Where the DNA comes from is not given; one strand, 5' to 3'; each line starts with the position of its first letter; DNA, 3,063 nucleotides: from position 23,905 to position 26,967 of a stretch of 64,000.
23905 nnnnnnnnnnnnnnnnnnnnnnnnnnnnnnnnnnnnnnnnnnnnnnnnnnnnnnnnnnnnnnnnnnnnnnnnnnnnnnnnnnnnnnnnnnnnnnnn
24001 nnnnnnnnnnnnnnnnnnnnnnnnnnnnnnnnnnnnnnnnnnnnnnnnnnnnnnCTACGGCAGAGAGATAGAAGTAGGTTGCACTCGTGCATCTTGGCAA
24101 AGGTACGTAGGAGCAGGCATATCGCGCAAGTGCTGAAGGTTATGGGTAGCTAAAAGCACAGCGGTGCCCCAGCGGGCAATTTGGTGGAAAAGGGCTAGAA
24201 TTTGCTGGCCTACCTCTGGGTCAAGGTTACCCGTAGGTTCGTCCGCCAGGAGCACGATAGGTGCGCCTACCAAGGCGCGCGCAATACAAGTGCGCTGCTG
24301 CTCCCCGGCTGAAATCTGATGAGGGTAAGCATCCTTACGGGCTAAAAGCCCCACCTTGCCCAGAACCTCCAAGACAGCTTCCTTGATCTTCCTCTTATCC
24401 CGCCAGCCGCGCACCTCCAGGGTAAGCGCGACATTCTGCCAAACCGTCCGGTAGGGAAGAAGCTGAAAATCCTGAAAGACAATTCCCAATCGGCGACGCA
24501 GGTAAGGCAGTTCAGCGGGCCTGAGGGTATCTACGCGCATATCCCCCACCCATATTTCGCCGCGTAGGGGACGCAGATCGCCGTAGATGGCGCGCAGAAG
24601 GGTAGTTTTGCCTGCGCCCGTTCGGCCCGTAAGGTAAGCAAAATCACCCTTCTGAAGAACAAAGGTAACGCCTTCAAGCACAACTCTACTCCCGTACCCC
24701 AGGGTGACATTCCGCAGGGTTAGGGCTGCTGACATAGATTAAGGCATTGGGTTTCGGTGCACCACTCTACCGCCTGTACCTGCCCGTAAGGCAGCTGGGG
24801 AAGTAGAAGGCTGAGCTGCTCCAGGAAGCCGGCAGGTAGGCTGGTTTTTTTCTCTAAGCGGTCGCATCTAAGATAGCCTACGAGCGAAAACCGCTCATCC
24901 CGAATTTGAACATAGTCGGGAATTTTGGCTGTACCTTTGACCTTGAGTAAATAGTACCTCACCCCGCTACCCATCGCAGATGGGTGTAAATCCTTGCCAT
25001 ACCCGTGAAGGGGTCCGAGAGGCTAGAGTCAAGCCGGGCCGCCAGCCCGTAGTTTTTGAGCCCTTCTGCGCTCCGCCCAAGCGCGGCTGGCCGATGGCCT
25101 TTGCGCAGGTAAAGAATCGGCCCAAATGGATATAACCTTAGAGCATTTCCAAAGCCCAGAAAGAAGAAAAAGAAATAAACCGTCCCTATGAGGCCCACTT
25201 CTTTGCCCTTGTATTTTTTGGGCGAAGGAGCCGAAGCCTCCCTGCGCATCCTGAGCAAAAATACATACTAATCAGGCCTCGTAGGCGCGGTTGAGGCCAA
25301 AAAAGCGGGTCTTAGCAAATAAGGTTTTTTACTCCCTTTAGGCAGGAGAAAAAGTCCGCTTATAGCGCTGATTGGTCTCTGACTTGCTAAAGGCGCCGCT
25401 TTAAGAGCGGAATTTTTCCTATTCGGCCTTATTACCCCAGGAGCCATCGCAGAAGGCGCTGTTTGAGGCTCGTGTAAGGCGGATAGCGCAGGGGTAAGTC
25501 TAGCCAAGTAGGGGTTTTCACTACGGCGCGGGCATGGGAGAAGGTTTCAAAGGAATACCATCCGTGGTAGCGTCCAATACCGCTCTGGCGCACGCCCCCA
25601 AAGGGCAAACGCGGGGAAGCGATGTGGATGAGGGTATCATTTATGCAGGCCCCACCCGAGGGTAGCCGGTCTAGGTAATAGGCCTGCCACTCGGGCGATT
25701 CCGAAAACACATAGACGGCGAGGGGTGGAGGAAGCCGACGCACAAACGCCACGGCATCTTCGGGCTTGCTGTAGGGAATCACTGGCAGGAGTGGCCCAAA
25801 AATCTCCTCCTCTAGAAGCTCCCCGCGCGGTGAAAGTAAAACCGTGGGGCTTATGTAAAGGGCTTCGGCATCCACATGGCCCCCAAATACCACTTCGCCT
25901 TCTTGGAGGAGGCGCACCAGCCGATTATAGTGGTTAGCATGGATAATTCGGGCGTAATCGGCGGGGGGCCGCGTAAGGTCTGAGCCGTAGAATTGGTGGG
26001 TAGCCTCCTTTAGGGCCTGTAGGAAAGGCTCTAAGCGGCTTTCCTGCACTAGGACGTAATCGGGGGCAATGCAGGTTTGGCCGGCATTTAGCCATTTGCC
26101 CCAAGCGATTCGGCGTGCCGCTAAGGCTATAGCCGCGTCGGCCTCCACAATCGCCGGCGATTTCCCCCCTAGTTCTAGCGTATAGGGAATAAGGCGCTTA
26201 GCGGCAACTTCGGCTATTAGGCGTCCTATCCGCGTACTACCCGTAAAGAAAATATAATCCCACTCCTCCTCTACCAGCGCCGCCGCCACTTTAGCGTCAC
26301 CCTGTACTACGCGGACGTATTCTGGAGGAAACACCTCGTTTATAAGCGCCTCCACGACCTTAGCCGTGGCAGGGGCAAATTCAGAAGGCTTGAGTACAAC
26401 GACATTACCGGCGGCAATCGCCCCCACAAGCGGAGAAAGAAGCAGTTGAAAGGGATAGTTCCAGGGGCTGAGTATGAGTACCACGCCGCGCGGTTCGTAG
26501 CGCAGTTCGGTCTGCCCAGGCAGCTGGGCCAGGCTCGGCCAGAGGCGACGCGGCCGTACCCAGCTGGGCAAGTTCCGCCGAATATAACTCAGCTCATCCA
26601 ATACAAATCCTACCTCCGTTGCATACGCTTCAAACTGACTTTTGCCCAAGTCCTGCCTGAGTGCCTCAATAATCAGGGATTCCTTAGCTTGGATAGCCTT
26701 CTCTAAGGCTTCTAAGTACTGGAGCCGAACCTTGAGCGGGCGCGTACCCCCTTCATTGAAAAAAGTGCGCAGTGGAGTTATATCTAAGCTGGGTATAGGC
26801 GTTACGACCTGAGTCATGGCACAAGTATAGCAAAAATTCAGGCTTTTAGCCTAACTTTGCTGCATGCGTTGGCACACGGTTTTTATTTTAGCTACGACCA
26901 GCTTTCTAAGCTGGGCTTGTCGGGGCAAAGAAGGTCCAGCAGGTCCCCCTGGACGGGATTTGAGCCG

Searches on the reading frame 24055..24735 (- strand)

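Call 17: search_protein_families(library=pfam, proteins=[window:24055-24735:-], max_evalue=0.001)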
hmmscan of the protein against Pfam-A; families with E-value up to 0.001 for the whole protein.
window:24055-24735:- (226 aa): 3 families
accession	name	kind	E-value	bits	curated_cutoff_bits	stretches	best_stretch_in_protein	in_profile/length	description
PF00005.33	ABC_tran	-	8.1e-30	104.7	25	1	20-168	1-136/137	ABC transporter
PF13304.12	AAA_21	-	3.1e-06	27.9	27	0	132-200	229-300/304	AAA domain, putative AbiEii toxin, Type IV TA system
PF13191.12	AAA_16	-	0.00077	20.4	32.6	0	31-210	25-151/167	AAA ATPase domain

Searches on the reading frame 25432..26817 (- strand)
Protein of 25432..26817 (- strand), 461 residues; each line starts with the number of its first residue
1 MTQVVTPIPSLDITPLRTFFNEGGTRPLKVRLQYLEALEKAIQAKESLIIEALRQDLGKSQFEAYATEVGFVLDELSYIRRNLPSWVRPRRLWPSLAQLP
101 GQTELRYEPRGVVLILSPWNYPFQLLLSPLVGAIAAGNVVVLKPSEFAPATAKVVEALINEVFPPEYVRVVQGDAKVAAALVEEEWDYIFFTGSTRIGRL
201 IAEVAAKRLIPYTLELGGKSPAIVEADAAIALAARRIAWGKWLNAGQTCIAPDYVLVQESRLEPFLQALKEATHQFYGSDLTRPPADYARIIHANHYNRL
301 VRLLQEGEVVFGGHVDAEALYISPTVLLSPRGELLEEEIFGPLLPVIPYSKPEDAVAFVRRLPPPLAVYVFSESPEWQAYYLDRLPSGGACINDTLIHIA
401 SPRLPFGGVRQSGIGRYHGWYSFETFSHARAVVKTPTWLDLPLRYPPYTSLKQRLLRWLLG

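Call 17: search_protein_families(library=pfam, proteins=[window:25432-26817:-], max_evalue=0.001)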
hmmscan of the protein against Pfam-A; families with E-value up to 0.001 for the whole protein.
window:25432-26817:- (461 aa): 2 families
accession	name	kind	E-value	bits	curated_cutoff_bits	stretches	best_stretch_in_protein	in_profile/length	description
PF00171.27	Aldedh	-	1.2e-84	284.9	23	1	25-432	47-461/461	Aldehyde dehydrogenase family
PF05893.19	LuxC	-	0.00021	20.7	21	1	107-273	86-259/401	Acyl-CoA reductase (LuxC)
